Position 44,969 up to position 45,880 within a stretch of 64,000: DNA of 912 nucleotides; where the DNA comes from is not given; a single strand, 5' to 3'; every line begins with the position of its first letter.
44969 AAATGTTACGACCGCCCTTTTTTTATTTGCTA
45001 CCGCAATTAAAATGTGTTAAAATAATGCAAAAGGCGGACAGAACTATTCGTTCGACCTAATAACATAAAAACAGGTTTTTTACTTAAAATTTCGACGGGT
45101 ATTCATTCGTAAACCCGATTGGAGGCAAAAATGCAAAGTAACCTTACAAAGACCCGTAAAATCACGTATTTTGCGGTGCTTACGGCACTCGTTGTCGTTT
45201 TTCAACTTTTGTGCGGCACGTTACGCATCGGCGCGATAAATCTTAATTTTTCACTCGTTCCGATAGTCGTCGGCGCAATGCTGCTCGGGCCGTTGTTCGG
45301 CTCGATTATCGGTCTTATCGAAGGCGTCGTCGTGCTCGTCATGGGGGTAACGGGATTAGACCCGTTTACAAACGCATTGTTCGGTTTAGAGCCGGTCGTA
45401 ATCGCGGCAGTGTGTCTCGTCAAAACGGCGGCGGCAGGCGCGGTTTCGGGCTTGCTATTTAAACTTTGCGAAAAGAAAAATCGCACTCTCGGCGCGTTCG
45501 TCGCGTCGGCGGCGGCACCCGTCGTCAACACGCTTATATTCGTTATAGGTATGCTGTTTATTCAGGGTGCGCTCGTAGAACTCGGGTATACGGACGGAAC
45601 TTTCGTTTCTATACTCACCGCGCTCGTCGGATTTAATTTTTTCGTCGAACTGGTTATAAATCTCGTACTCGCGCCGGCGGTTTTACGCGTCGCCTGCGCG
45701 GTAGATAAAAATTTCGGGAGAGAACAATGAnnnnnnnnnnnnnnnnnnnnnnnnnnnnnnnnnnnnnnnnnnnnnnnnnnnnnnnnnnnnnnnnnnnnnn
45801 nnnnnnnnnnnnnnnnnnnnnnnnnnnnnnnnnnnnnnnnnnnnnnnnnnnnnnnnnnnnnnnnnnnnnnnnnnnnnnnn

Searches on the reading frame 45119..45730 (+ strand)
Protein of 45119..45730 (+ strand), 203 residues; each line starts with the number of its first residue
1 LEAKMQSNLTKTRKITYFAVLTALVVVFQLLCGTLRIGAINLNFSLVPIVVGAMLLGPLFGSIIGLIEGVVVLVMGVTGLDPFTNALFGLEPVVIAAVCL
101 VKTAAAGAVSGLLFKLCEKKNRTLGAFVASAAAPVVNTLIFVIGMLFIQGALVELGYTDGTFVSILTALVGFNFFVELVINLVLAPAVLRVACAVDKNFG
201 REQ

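Call 37: search_protein_families(library=pfam, proteins=[window:45119-45730:+], max_evalue=0.001)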
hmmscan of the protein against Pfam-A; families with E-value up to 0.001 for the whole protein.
window:45119-45730:+ (203 aa): 2 families
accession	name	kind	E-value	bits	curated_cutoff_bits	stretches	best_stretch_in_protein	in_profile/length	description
PF12822.12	ECF_trnsprt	-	2.2e-12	47.7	30.7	1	13-188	1-168/169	ECF transporter, substrate-specific component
PF07694.17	5TM-5TMR_LYT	-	0.00012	22.2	24.6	0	7-150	10-139/169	5TMR of 5TMR-LYT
